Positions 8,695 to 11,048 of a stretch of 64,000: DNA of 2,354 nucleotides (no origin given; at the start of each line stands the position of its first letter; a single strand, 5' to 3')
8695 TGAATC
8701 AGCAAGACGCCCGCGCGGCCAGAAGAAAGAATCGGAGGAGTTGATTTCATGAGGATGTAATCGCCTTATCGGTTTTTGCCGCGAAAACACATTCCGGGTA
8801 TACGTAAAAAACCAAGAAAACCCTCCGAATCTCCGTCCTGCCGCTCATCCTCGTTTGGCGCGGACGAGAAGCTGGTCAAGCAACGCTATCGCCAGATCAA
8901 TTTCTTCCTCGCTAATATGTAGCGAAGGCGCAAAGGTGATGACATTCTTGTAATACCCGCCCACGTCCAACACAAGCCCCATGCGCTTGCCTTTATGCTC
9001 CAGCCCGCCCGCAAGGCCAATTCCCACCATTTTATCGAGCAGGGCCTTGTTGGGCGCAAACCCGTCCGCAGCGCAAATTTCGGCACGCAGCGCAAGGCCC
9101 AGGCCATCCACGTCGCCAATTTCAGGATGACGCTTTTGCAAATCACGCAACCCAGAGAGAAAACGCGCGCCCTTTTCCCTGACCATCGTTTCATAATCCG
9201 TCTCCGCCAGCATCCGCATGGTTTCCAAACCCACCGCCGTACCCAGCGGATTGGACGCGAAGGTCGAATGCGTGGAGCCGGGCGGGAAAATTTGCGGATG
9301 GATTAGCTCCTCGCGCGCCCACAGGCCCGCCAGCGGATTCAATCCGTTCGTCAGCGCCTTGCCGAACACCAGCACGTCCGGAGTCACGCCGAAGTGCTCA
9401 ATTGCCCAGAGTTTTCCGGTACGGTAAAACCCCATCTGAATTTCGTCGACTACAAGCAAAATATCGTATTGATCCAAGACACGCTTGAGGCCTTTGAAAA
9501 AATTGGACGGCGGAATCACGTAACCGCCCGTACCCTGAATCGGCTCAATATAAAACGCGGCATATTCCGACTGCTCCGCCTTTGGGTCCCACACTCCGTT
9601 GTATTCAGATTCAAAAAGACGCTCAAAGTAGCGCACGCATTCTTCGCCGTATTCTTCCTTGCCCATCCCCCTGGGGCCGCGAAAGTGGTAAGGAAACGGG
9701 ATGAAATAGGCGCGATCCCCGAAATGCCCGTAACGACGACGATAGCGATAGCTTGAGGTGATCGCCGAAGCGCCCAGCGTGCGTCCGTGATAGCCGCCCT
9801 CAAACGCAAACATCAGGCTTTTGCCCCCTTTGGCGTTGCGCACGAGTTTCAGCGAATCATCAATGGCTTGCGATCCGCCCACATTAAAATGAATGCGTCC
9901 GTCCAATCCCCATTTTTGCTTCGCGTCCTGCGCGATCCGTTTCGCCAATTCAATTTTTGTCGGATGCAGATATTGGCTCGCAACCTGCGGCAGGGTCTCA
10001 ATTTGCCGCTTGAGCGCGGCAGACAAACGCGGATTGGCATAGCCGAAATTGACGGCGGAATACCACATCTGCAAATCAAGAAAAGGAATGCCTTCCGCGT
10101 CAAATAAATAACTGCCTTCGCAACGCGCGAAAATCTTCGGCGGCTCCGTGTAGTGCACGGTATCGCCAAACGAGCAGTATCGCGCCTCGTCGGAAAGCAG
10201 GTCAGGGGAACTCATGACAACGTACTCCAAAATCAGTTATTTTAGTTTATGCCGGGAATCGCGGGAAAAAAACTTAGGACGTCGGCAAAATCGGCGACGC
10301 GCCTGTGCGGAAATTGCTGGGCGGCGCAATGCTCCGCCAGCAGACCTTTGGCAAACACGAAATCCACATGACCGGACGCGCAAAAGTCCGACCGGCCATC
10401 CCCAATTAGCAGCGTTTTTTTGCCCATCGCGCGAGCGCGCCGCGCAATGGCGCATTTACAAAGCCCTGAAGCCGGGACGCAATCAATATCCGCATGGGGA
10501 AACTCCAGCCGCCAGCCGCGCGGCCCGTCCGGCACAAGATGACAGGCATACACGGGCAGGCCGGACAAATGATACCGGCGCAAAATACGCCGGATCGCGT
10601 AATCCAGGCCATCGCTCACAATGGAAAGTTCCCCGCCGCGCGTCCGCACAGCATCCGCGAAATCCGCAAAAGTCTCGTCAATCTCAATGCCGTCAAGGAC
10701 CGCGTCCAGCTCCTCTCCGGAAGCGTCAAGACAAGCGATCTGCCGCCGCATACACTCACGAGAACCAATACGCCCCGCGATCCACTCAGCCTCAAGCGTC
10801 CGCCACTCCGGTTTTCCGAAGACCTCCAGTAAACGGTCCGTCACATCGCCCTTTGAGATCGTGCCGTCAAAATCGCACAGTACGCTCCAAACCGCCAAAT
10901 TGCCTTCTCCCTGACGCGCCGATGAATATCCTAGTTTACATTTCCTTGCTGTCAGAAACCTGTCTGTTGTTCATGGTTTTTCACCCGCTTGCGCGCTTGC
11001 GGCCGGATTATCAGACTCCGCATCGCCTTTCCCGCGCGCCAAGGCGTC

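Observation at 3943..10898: Eight-gene uncharacterised amino-compound / envelope-modification pathway with Arn-like logic but no glycosyltransferase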

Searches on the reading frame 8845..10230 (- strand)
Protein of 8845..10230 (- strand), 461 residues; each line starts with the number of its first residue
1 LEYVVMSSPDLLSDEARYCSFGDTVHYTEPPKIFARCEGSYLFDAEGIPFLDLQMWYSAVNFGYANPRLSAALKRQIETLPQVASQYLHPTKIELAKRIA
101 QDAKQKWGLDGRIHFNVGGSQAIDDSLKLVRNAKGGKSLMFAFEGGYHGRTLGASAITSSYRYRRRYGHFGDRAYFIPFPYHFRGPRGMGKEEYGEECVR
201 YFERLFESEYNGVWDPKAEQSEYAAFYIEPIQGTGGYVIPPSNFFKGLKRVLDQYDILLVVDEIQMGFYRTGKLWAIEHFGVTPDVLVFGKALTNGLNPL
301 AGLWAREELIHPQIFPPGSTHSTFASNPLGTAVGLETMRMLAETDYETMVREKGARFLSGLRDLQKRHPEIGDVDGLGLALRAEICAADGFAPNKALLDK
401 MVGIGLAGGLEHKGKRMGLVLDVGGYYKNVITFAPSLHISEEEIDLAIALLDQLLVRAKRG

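Call 4: search_protein_families(library=pfam, proteins=[window:8845-10230:-], max_evalue=0.01)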
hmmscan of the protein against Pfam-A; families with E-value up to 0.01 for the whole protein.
window:8845-10230:- (461 aa): 1 family
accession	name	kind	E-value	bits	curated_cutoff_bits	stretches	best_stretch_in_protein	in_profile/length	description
PF00202.27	Aminotran_3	-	7.7e-75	252.5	30.5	1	31-454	10-402/403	Aminotransferase class-III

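Call 5: search_protein_families(library=ncbifam, proteins=[window:8845-10230:-], max_evalue=0.01)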
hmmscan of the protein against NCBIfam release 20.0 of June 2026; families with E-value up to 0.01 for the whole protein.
window:8845-10230:- (461 aa): 69 families (the best 25 are shown)
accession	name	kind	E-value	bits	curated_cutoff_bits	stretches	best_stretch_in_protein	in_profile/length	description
NF004426.0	PRK05769.1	equivalog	4e-83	279.6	552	1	30-456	36-438/441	acetyl ornithine aminotransferase family protein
NF005993.0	PRK08117.1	subfamily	1.2e-78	264.7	574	1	31-458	26-430/433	aspartate aminotransferase family protein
NF006228.0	PRK08360.1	equivalog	3.7e-69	233.5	608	1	10-456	5-425/443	aspartate aminotransferase family protein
NF005393.0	PRK06938.1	subfamily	2.2e-68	230.7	671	1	34-458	53-465/469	diaminobutyrate--2-oxoglutarate transaminase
NF004718.0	PRK06062.1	subfamily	5.1e-64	216.5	472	1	30-457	38-448/454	hypothetical protein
TIGR00707.1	argD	subfamily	3.2e-63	213.8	410.05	2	220-454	168-379/381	acetylornithine/succinylornithine family transaminase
NF049939.1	HyAminethphonNHLyPbfA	equivalog_domain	9.9e-63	212.1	525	1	34-455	47-439/442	(R)-1-hydroxy-2-aminoethylphosphonate ammonia-lyase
TIGR00700.1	GABAtrnsam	equivalog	5.9e-62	209.6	506.65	1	33-455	18-418/420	4-aminobutyrate--2-oxoglutarate transaminase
NF005376.0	PRK06918.1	equivalog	1.6e-61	208.1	676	1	32-455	38-441/451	4-aminobutyrate--2-oxoglutarate transaminase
NF006368.0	PRK08593.1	equivalog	1.9e-60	204.8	570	1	10-459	8-433/448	aspartate aminotransferase family protein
NF005692.0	PRK07495.1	equivalog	6.2e-59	199.7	724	1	35-459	27-423/425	4-aminobutyrate--2-oxoglutarate transaminase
TIGR00508.1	bioA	equivalog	1.2e-58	198.7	405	1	28-451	11-414/419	adenosylmethionine--8-amino-7-oxononanoate transaminase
NF004767.0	PRK06105.1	subfamily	1.7e-58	198.3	517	1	25-455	25-447/460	aminotransferase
TIGR00709.1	dat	subfamily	2.1e-58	198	401.6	1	31-456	22-434/442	diaminobutyrate--2-oxoglutarate transaminase family protein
NF004171.0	PRK05639.1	equivalog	5.3e-58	197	639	1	31-455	36-441/457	alanine/serine racemase family protein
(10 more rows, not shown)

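Call 11: search_solved_structures(query=window:8845-10230:-, max_evalue=1e-20)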
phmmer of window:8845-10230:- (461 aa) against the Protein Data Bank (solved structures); distinct sequences matched with E-value up to 1e-20: 163 (the best 60 are shown).
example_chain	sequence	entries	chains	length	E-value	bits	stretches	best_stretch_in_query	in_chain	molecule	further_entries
9wqz_A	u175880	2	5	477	6.6e-59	203.4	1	31-454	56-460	Alanine/serine racemase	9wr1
7vno_A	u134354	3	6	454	4e-56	194.2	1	32-454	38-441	454aa long hypothetical 4-aminobutyrate aminotransferase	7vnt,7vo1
2eo5_A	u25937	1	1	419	3.2e-50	174.8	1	31-382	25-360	419aa long hypothetical aminotransferase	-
9wrf_A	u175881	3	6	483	8.7e-47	163.4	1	30-456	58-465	Broad substrate specificity amino-acid racemase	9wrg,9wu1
7jh3_A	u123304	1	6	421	2.4e-46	162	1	37-453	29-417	4-aminobutyrate aminotransferase PuuE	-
1szk_A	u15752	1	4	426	3.2e-45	158.3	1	33-459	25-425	4-aminobutyrate aminotransferase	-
9j4z_A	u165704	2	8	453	5.2e-45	157.6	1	12-397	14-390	Polyamine:pyruvate transaminase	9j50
1sf2_A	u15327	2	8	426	6.2e-45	157.4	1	33-459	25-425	4-aminobutyrate aminotransferase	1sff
1szs_A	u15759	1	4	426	6.2e-45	157.3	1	33-459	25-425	4-aminobutyrate aminotransferase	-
1szu_A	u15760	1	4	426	2.2e-44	155.5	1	33-459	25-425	4-aminobutyrate aminotransferase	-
6hx9_B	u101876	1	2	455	3.2e-44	155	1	12-397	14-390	Aspartate aminotransferase family protein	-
6wj8_A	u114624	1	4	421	5.4e-43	150.9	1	36-455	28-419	4-aminobutyrate aminotransferase PuuE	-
5ghg_A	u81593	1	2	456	5.5e-43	150.9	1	19-454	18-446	Aminotransferase class-III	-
5ghf_A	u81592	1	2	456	6.8e-43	150.6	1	19-454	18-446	Aminotransferase class-III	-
5ti8_A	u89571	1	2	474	2.3e-42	148.9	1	13-452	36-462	Aminotransferase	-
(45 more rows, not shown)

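Call 54: find_homologous_proteins(query=window:8845-10215:-)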
Query window:8845-10215:- (456 aa): 6130 proteins with E <= 0.001 among 8000 candidates; the best 120 are listed.
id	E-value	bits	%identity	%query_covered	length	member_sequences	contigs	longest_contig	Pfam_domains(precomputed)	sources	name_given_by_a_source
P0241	0.0e+0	1056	100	100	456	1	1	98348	PF00202.28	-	-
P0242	3.2e-284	961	89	100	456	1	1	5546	PF00202.28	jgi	-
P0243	3.3e-284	961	89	100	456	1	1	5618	PF00202.28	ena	-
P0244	5.0e-283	957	90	100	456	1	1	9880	PF00202.28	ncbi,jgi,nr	ncbi:MAG: aminotransferase class III-fold pyridoxal phosphate-dependent enzyme [Candidatus Accumulib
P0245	1.7e-280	949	89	100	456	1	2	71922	PF00202.28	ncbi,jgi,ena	-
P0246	2.2e-280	949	89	100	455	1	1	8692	PF00202.28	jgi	jgi:4-aminobutyrate aminotransferase-like enzyme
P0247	3.0e-277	938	88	100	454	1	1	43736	PF00202.28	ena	-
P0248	3.2e-277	938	88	100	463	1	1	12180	PF00202.28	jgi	-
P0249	4.2e-277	938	88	100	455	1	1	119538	PF00202.28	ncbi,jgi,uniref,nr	ncbi:aminotransferase class III-fold pyridoxal phosphate-dependent enzyme [Azonexus sp.]|jgi:4-amino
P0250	1.4e-276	936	89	99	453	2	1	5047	PF00202.28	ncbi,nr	ncbi:MAG: aminotransferase class III-fold pyridoxal phosphate-dependent enzyme, partial [Proteobacte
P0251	2.0e-276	935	88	99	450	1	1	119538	PF00202.28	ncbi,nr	ncbi:MAG: aminotransferase class III-fold pyridoxal phosphate-dependent enzyme [Azonexus sp.]|nr:ami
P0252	2.7e-276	935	88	100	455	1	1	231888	PF00202.28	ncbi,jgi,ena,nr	ncbi:MAG: aminotransferase class III-fold pyridoxal phosphate-dependent enzyme [Betaproteobacteria b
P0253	3.9e-276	935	88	100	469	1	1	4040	PF00202.28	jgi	jgi:4-aminobutyrate aminotransferase-like enzyme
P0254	6.3e-276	934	87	100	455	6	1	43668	PF00202.28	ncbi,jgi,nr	ncbi:MAG: aminotransferase class III-fold pyridoxal phosphate-dependent enzyme [Betaproteobacteria b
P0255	9.8e-276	933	88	100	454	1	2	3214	PF00202.28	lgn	-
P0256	1.9e-275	932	87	100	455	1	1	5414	PF00202.28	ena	-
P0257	3.6e-274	928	87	100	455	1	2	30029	PF00202.28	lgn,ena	-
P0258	3.6e-274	928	87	100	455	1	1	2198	PF00202.28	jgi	jgi:4-aminobutyrate aminotransferase-like enzyme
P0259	1.1e-273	926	87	100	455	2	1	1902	PF00202.28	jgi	-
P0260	4.6e-273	924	87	100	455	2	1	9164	PF00202.28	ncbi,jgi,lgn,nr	ncbi:MAG: aminotransferase class III-fold pyridoxal phosphate-dependent enzyme [Candidatus Accumulib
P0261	5.1e-273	924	87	100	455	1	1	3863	PF00202.28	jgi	jgi:4-aminobutyrate aminotransferase-like enzyme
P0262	5.7e-273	924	87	100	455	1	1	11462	PF00202.28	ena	-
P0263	3.7e-272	921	85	100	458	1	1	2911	PF00202.28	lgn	-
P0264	5.2e-272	921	85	100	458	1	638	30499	PF00202.28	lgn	-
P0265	7.1e-272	920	84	100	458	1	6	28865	PF00202.28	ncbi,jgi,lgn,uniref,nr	ncbi:aspartate aminotransferase family protein [Tepidiphilus margaritifer]|uniref:aspartate aminotra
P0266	2.2e-271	919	86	100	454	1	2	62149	PF00202.28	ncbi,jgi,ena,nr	ncbi:MAG: aminotransferase class III-fold pyridoxal phosphate-dependent enzyme [Betaproteobacteria b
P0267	2.7e-271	919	87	100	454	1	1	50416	PF00202.28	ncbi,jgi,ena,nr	ncbi:MAG: aminotransferase class III-fold pyridoxal phosphate-dependent enzyme [Betaproteobacteria b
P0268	3.0e-271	918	84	100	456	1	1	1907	PF00202.28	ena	-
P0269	3.6e-271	918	84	100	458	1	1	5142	PF00202.28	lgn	-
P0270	3.8e-271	918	85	100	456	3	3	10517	PF00202.28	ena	-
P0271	4.3e-271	918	85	100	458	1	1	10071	PF00202.28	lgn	-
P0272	2.7e-270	915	84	100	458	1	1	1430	PF00202.28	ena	-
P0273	4.3e-270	915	84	100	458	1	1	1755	PF00202.28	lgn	-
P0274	6.1e-270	914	84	100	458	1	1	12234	PF00202.28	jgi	-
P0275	2.9e-269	912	86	100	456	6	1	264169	PF00202.28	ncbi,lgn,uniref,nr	ncbi:aspartate aminotransferase family protein [Uliginosibacterium gangwonense]|uniref:aspartate ami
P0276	7.1e-269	911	84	100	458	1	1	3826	PF00202.28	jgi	-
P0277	7.1e-269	911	84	100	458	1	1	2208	PF00202.28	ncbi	-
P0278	1.1e-268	910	85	100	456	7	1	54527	PF00202.28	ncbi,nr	ncbi:MAG: aminotransferase class III-fold pyridoxal phosphate-dependent enzyme [Rhodocyclales bacter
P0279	1.2e-268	910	84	100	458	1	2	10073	PF00202.28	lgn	-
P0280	2.8e-268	909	85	100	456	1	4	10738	PF00202.28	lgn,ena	-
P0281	4.1e-268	908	85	100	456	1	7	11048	PF00202.28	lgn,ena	-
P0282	5.1e-268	908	85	100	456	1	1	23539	PF00202.28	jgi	jgi:4-aminobutyrate aminotransferase / (S)-3-amino-2-methylpropionate transaminase / 5-aminovalerate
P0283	1.9e-267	906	85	96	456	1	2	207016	PF00202.28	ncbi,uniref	ncbi:aspartate aminotransferase family protein [Uliginosibacterium sediminicola]|uniref:Aminotransfe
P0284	2.8e-267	905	83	100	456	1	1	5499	PF00202.28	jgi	jgi:4-aminobutyrate aminotransferase/(S)-3-amino-2-methylpropionate transaminase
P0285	2.9e-267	905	84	100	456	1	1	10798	PF00202.28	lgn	-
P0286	3.4e-267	905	85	96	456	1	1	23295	PF00202.28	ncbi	-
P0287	8.2e-267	904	85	96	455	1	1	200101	PF00202.28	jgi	jgi:4-aminobutyrate aminotransferase / (S)-3-amino-2-methylpropionate transaminase / 5-aminovalerate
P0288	2.2e-266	902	84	100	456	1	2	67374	PF00202.28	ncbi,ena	-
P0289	9.9e-266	900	84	100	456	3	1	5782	PF00202.28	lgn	-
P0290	1.1e-265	900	83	100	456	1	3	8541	PF00202.28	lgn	-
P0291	1.3e-265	900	84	100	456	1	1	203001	PF00202.28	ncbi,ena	-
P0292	1.4e-265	900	83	100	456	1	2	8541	PF00202.28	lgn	-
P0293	1.5e-265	900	84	100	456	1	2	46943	PF00202.28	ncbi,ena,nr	ncbi:MAG: aminotransferase class III-fold pyridoxal phosphate-dependent enzyme [Betaproteobacteria b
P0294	1.5e-265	900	83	100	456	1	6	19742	PF00202.28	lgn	-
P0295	5.2e-265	898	83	100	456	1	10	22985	PF00202.28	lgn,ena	-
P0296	6.9e-265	897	83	100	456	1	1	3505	PF00202.28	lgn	-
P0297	8.7e-265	897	84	100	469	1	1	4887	PF00202.28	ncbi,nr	ncbi:MAG: aminotransferase class III-fold pyridoxal phosphate-dependent enzyme [Proteobacteria bacte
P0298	2.3e-264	896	84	100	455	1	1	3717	PF00202.28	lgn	-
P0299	3.1e-264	895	84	100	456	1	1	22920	PF00202.28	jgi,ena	jgi:4-aminobutyrate aminotransferase-like enzyme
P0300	4.0e-264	895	83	98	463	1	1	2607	PF00202.28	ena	-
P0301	4.1e-264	895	85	99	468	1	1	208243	PF00202.28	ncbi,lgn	-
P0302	5.6e-264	894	83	100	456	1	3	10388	PF00202.28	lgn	-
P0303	7.5e-264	894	85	98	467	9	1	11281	PF00202.28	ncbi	-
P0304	9.4e-264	894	84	99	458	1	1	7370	PF00202.28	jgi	jgi:4-aminobutyrate aminotransferase-like enzyme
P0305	1.1e-263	893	84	100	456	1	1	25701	PF00202.28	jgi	jgi:4-aminobutyrate aminotransferase/(S)-3-amino-2-methylpropionate transaminase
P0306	3.4e-263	892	84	98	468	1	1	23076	PF00202.28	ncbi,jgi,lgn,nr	ncbi:MAG: aminotransferase class III-fold pyridoxal phosphate-dependent enzyme [Xanthomonadaceae bac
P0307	3.4e-263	892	84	99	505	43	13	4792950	PF00202.28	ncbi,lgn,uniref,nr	ncbi:aspartate aminotransferase family protein [Xanthomonas translucens]|uniref:Adenosylmethionine-8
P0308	5.4e-263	891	82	96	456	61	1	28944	PF00202.28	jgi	jgi:4-aminobutyrate aminotransferase / (S)-3-amino-2-methylpropionate transaminase / 5-aminovalerate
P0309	1.0e-262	890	83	99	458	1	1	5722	PF00202.28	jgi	jgi:4-aminobutyrate aminotransferase-like enzyme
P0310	1.5e-262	890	82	100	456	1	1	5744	PF00202.28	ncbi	-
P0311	4.0e-262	888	83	96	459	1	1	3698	PF00202.28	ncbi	-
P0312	7.9e-262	887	84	98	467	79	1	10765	PF00202.28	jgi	jgi:4-aminobutyrate aminotransferase-like enzyme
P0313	1.0e-261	887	83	99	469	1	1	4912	PF00202.28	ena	-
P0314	1.2e-261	887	83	100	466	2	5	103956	PF00202.28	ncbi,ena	-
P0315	1.9e-261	886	82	100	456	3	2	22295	PF00202.28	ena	-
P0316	2.4e-261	886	82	100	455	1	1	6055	PF00202.28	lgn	-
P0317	2.5e-261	886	83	97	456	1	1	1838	PF00202.28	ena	-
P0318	2.5e-261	886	84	99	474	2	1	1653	PF00202.28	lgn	-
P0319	3.2e-261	885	83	98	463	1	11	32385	PF00202.28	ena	-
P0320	4.2e-261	885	84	98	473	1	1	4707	PF00202.28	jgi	jgi:4-aminobutyrate aminotransferase/(S)-3-amino-2-methylpropionate transaminase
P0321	4.5e-261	885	83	99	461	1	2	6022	PF00202.28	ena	-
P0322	4.6e-261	885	83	100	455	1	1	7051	PF00202.28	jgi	jgi:4-aminobutyrate aminotransferase-like enzyme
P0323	4.7e-261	885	83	98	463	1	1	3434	PF00202.28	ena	-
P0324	5.6e-261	885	83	99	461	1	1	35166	PF00202.28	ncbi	-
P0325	5.8e-261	884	84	98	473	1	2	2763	PF00202.28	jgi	jgi:4-aminobutyrate aminotransferase/(S)-3-amino-2-methylpropionate transaminase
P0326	6.1e-261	884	83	96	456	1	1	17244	PF00202.28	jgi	jgi:4-aminobutyrate aminotransferase / (S)-3-amino-2-methylpropionate transaminase / 5-aminovalerate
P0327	6.4e-261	884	83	99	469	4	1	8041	PF00202.28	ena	-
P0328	7.0e-261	884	81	100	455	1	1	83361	PF00202.28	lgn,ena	-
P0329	7.8e-261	884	81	100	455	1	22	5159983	PF00202.28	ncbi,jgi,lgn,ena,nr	ncbi:UNVERIFIED_ORG: aminotransferase class III-fold pyridoxal phosphate-dependent enzyme [Shinella 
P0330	8.0e-261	884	82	100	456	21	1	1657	PF00202.28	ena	-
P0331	8.2e-261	884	83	99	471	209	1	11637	PF00202.28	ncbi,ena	-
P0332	8.3e-261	884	83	100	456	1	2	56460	PF00202.28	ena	-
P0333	1.0e-260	884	82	100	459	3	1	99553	PF00202.28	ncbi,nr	ncbi:MAG TPA: aminotransferase class III-fold pyridoxal phosphate-dependent enzyme [Burkholderiales 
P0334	1.1e-260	884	81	100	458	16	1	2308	PF00202.28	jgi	-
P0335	1.1e-260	884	81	100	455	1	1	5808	PF00202.28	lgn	-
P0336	1.1e-260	884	81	100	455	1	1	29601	PF00202.28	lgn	-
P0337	1.3e-260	883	83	100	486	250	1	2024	PF00202.28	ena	-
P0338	1.3e-260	883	83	98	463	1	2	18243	PF00202.28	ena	-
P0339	1.8e-260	883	81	99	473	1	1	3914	PF00202.28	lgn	-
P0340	2.0e-260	883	83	100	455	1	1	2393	PF00202.28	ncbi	-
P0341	2.6e-260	882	81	99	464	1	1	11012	PF00202.28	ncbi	-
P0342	2.9e-260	882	82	100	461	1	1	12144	PF00202.28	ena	-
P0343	3.5e-260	882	81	100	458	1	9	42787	PF00202.28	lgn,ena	-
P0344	3.6e-260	882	82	100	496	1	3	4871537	PF00202.28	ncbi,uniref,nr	ncbi:aspartate aminotransferase family protein [Xanthomonas theicola]|uniref:Aspartate aminotransfer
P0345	3.8e-260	882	82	99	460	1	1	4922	PF00202.28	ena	-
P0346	4.0e-260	882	81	100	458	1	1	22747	PF00202.28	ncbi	-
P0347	4.2e-260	882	81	100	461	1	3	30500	PF00202.28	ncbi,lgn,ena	ncbi:MAG: aminotransferase class III-fold pyridoxal phosphate-dependent enzyme [Caldimonas sp.]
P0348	4.6e-260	882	81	100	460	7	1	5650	PF00202.28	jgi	jgi:4-aminobutyrate aminotransferase/(S)-3-amino-2-methylpropionate transaminase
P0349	4.6e-260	882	82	98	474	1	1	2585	PF00202.28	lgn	-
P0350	5.0e-260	881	82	99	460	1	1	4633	PF00202.28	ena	-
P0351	6.7e-260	881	81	100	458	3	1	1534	PF00202.28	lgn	-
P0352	6.9e-260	881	82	99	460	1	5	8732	PF00202.28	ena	-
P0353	7.0e-260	881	83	99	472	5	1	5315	PF00202.28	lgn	-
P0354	7.0e-260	881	82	100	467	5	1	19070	PF00202.28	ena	-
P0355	8.0e-260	881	83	96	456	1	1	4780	PF00202.28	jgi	jgi:4-aminobutyrate aminotransferase / (S)-3-amino-2-methylpropionate transaminase / 5-aminovalerate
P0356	8.3e-260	881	82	100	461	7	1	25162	PF00202.28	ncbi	-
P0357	8.7e-260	881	82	100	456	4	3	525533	PF00202.28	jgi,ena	jgi:4-aminobutyrate aminotransferase-like enzyme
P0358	9.4e-260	881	82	99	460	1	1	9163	PF00202.28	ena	-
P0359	9.8e-260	880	81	99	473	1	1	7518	PF00202.28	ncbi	ncbi:MAG TPA: aminotransferase class III-fold pyridoxal phosphate-dependent enzyme [Mizugakiibacter 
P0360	1.4e-259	880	83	100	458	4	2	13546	PF00202.28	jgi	-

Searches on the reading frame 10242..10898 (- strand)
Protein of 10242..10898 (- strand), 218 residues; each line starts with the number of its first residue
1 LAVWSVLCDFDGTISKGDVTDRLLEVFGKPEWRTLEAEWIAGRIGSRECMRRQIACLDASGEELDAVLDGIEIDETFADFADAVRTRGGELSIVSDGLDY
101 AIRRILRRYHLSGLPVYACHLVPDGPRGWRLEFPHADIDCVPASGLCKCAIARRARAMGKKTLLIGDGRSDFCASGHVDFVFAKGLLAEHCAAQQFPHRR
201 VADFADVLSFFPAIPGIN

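Call 4: search_protein_families(library=pfam, proteins=[window:10242-10898:-], max_evalue=0.01)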
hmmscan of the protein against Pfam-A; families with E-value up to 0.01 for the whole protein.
window:10242-10898:- (218 aa): 2 families
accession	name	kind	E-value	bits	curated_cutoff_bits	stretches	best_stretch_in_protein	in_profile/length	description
PF12710.13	HAD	-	1.3e-09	39.2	27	1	6-173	1-186/189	haloacid dehalogenase-like hydrolase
PF06888.18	Put_Phosphatase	-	4.4e-06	26.7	27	1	6-177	3-187/234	Putative Phosphatase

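Call 5: search_protein_families(library=ncbifam, proteins=[window:10242-10898:-], max_evalue=0.01)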
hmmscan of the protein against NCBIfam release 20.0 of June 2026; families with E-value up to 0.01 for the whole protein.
window:10242-10898:- (218 aa): 4 families
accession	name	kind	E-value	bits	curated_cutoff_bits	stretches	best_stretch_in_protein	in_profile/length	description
NF007103.0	PRK09552.1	equivalog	3.6e-27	95.5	292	1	5-209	5-210/220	2-hydroxy-3-keto-5-methylthiopentenyl-1-phosphate phosphatase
TIGR01489.1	DKMTPPase-SF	subfamily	4.9e-26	92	81.55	1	6-184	4-187/188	MtnX-like HAD-IB family phosphatase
TIGR03333.1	salvage_mtnX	equivalog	1.7e-21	77.2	303.2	1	6-208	2-205/214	2-hydroxy-3-keto-5-methylthiopentenyl-1-phosphate phosphatase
TIGR01488.1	HAD-SF-IB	subfamily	1.9e-18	67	45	1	6-175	2-174/177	HAD-IB family phosphatase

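Call 55: search_solved_structures(query=window:10242-10898:-, max_evalue=0.01)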
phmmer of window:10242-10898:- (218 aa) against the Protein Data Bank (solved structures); distinct sequences matched with E-value up to 0.01: 3.
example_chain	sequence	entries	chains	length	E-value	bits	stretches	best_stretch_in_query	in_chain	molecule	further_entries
2fea_A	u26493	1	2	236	2.4e-16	63.3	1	6-207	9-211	2-hydroxy-3-keto-5-methylthiopentenyl-1-phosphate phosphatase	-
1f5s_A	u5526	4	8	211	4.1e-05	26.6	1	6-172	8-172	PHOSPHOSERINE PHOSPHATASE (PSP) | Phosphoserine Phosphatase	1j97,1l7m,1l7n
1l7o_A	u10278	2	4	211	0.0002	24.4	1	6-172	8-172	PHOSPHOSERINE PHOSPHATASE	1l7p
